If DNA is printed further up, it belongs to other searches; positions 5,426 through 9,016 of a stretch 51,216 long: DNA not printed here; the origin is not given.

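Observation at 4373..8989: ~1540-aa VirB10 with a ~1100-aa beta-hairpin-like repeat arm and a Pro/Ser/Thr C-terminal tail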

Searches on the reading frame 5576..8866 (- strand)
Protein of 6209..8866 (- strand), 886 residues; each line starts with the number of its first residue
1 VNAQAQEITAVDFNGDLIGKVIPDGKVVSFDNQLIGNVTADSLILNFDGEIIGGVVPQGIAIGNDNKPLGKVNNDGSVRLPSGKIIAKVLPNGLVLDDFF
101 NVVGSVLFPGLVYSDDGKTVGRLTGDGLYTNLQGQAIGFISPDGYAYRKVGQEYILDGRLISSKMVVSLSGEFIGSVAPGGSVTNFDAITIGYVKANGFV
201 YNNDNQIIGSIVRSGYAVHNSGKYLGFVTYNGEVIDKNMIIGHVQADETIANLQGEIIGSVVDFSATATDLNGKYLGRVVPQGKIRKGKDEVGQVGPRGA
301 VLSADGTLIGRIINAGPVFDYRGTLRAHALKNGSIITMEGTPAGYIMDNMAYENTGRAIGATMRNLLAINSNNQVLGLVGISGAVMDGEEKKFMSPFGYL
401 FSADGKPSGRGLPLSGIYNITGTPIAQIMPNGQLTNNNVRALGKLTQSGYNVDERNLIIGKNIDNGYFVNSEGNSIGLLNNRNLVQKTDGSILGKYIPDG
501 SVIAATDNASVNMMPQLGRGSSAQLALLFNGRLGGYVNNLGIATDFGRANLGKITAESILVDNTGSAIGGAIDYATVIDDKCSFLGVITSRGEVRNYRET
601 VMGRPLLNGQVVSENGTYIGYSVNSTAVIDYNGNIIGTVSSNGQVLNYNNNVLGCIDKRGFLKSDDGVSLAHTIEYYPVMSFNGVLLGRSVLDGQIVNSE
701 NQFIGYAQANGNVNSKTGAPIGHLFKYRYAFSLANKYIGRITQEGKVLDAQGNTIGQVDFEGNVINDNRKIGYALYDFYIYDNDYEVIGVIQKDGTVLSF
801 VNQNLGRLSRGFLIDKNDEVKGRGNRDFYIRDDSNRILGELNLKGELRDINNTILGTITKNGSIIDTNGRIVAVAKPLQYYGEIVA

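Call 32: find_homologous_proteins(query=window:6209-8866:-, max_evalue=0.00001)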
Query window:6209-8866:- (886 aa): 417 proteins with E <= 0.00001 among 8000 candidates; the best 120 are listed.
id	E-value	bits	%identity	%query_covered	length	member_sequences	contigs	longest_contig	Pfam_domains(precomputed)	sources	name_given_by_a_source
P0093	0.0e+0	1742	86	100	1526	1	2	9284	PF21784.4,PF12396.15,PF21785.4,PF03743.20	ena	-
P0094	0.0e+0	1731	86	100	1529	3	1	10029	PF21784.4,PF12396.15,PF21785.4,PF03743.20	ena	-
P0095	0.0e+0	1184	60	99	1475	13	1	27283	PF21784.4,PF12396.15,PF21785.4,PF03743.20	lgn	-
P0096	0.0e+0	1179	61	99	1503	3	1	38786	PF21784.4,PF12396.15,PF21785.4,PF03743.20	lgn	-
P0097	0.0e+0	1165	58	99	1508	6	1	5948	PF21784.4,PF12396.15,PF21785.4,PF03743.20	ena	-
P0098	0.0e+0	1164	60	99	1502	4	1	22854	PF21784.4,PF12396.15,PF21785.4,PF03743.20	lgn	-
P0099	0.0e+0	1163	59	99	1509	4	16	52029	PF21784.4,PF12396.15,PF21785.4,PF03743.20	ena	-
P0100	0.0e+0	1162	58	99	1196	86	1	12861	PF21784.4,PF12396.15,PF21785.4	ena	-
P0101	0.0e+0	1161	58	99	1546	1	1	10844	PF21784.4,PF12396.15,PF21785.4,PF03743.20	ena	-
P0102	0.0e+0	1161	59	99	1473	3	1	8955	PF21784.4,PF12396.15,PF21785.4,PF03743.20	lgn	-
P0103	0.0e+0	1160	58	99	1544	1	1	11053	PF21784.4,PF12396.15,PF21785.4,PF03743.20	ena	-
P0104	0.0e+0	1160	58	99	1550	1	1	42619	PF21784.4,PF12396.15,PF21785.4,PF03743.20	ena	-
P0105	0.0e+0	1159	58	99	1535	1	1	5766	PF21784.4,PF12396.15,PF21785.4,PF03743.20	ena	-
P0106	0.0e+0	1158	58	99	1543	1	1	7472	PF21784.4,PF12396.15,PF21785.4,PF03743.20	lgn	-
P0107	0.0e+0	1158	58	99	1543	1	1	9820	PF21784.4,PF12396.15,PF21785.4,PF03743.20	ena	-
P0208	1.4e-270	918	49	99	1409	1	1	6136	PF21784.4,PF12396.15,PF21785.4,PF03743.20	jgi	-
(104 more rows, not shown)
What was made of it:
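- The listed full-length ones cover 91-100% of it at 48-86% identity and are 1409-1550 aa (call 32). The listed full-length clusters are 1409-1550 aa (call 32).
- Tried and rejected: Ortholog annotations ("TrbI/VirB10 family protein" or "hypothetical protein") were already visible (call 32).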

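Call 51: predict_structure(alignment_id=A1)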
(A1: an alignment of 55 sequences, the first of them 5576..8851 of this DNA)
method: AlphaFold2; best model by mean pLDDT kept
length: 1092 residues; sequences in the alignment: 55
mean_pLDDT: 87.4   pTM: 0.78
mean pLDDT of the five models: 87.4, 86.4, 85.4, 85.2, 85.1
residues with pLDDT >= 90: 695; 70-90: 310; 50-70: 26; < 50: 61
segments of 3 or more residues with pLDDT < 50: 879-881, 986-1016, 1067-1092
pLDDT, mean of each block of 10 residues (from residue 1): 81 87 88 87 89 92 89 84 92 93 93 92 92 95 93 89 92 89 92 93 92 88 91 91 89 91 93 92 92 89 92 95 96 93 94 94 95 94 94 94 93 93 92 87 94 90 93 90 87 94 90 95 96 94 94 95 96 95 96 95 96 95 95 95 94 93 92 95 95 96 96 95 96 96 95 95 91 97 97 96 95 93 92 94 94 87 86 76 75 74 73 83 84 81 81 79 82 79 55 36 36 50 75 82 82 77 57 33 35 29
secondary structure, 60 per line:
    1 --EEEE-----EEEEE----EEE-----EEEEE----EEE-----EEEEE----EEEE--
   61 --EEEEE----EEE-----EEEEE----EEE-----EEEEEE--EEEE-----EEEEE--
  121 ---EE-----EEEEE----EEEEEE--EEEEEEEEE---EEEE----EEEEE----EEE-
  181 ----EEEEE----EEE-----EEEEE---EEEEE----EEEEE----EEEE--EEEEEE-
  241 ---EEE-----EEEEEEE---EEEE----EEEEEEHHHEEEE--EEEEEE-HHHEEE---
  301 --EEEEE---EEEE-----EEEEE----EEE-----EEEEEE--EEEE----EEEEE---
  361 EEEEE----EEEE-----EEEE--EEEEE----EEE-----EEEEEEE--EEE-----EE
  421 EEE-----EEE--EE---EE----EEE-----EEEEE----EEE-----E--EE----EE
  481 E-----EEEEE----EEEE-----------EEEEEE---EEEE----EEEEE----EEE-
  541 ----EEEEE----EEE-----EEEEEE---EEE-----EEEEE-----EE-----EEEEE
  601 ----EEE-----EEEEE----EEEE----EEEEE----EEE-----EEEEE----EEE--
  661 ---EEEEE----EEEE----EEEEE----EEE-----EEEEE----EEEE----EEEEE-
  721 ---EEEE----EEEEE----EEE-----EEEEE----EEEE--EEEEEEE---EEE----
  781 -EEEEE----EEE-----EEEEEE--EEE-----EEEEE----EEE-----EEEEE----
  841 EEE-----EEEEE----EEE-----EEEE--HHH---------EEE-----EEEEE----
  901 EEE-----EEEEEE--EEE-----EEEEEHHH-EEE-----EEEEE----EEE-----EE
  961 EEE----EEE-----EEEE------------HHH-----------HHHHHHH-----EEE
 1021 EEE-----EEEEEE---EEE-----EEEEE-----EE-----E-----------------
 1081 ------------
elements in order (helices of 4 or more, strands of 3 or more residues): E3-6 E12-16 E21-23 E29-33 E38-40 E46-50 E55-58 E63-67 E72-74 E80-84 E89-91 E97-102 E105-108 E114-118 E131-135 E140-145 E148-156 E160-163 E168-172 E177-179 E185-189 E194-196 E202-206 E210-214 E219-223 E228-231 E234-239 E244-246 E252-258 E262-265 E270-275 E279-282 E285-290 E295-297 E303-307 E311-314 E320-324 E329-331 E337-342 E345-348 E353-357 E361-365 E370-373 E379-382 E385-389 E394-396 E402-408 E411-413 E419-423 E429-431 E445-447 E453-457 E462-464 E479-481 E487-491 E496-499 E511-516 E520-523 E528-532 E537-539 E545-549 E554-556 E562-567 E571-573 E579-583 E596-600 E605-607 E613-617 E622-625 E630-634 E639-641 E647-651 E656-658 E664-668 E673-676 E681-685 E690-692 E698-702 E707-710 E715-719 E724-727 E732-736 E741-743 E749-753 E758-761 E764-770 E774-776 E782-786 E791-793 E799-804 E807-809 E815-819 E824-826 E832-836 E841-843 E849-853 E858-860 E866-869 E884-886 E892-896 E901-903 E909-914 E917-919 E925-929 E934-936 E942-946 E951-953 E959-963 E968-970 E976-979 H1006-1012 E1018-1023 E1029-1034 E1038-1040 E1046-1050
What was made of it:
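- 6224..8851 (-): Near-constant-length beta-hairpin core of the arm (aa 50-925, about 51 units of 17 aa), running from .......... to PLQYY. AF2 gives an all-beta model with blockwise pLDDT mostly 87-97 (call 51).
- On Beta-flower (Pfam CL0395): Only pLDDT, pTM and DSSP strings are returned for the model (call 51); coordinates cannot be inspected.
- Closest known: Beta-flower fold proteins. Same: The strands are short, alternating 5 and 3 residues (call 51).
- The AF2 model has mean pLDDT 87.4 and pTM 0.78 over 1092 residues, and is all short strands (call 51).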

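Call 54: fold_search(model_id=the predicted structure, library=pdb)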
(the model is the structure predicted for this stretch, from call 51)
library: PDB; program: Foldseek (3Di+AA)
matches with E <= 10: 1277; with E <= 0.001: 98
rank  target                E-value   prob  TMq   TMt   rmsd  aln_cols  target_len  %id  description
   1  8qjd_B                3.2e-31  0.99  0.08  0.08  30.9      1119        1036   12  T6SS-linked Rhs repeat protein - Salmonella bongori Rhs-core domain (released 2024-09-25)
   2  6ske_A                6.6e-29  0.98  0.09  0.07  30.0      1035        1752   12  Teneurin 2 in complex with Latrophilin 2 Lec domain (released 2020-02-12)
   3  7pq5                  2.2e-24  0.87  0.09  0.09  30.1      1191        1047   12  Photorhabdus laumondii T6SS-associated Rhs protein carrying the Tre23 toxin domain (released 2021-12-01)
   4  8qja_A                1.3e-22  0.72  0.07  0.07  29.7      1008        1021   12  T6SS-linked Rhs repeat protein - Advenella mimigardefordensis VgrG-Rhs core (released 2024-09-25)
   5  6h6e_F                1.1e-14  0.16  0.07  0.04  30.1       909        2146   11  PTC3 holotoxin complex from Photorhabdus luminecens in prepore state (TcdA1, TcdB2, TccC3) (released 2018-10-03)
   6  6l7i_G                6.7e-14  0.23  0.08  0.10  27.8       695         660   10  Signal substraction of TcdB1-TccC2 and part of TcdA1 (released 2021-03-31)
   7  8fh3_B                1.3e-13  0.15  0.06  0.06  24.4       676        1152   10  Human IFT-A complex structures provide molecular insights into ciliary transport (released 2023-02-22)
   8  9cwm_A                1.4e-13  0.18  0.09  0.05  24.6      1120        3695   12  Cryo-EM structure of human Low-density lipoprotein receptor-related protein 2 (released 2025-08-06)
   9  6sue_F                5.8e-13  0.12  0.07  0.04  31.6       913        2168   11  Structure of Photorhabdus luminescens Tc holotoxin pore, Mutation TccC3-D651A (released 2019-11-06)
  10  8em4_A                8.5e-13  0.13  0.08  0.04  31.1      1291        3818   11  Cryo-EM structure of LRP2 at pH 7.5 (released 2023-02-08)
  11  8f5p_C                1.4e-12  0.15  0.07  0.07  24.3       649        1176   11  Structure of Leishmania tarentolae IFT-A (state 2) (released 2022-12-21)
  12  9i3v_B                5.0e-12  0.10  0.09  0.04  30.6      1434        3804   10  Cryo-EM structure of the human LRP2 ectodomain (released 2026-02-04)
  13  8bbe_C                3.0e-11  0.11  0.07  0.08  25.1       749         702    9  Structure of the IFT-A complex; IFT-A2 module (released 2022-12-21)
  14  9qaw_B                3.4e-11  0.12  0.09  0.04  35.7      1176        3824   11  CryoEM structure of the human LRP2 receptor ectodomain in complex with LRPAP1 (released 2026-03-11)
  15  6dsz_B                3.4e-11  0.07  0.07  0.07  35.1      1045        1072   10  Crystal structure of DDB1 in complex with DET1- and DDB1-associated protein 1 (DDA1) (released 2018-12-12)
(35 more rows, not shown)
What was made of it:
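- On RHS/YD-repeat shell proteins: Foldseek TM 0.07-0.09 to Rhs, TcB/TcC and teneurin shells despite E 3e-31 (call 54).
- Closest known: RHS/YD-repeat shells. Same: These are the best Foldseek local matches for the arm (8qjd_B E 3e-31, 6ske_A, 7pq5; call 54).
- Foldseek also picks up choline-binding hairpin-repeat proteins, though weakly (call 54, ranks 31-37).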
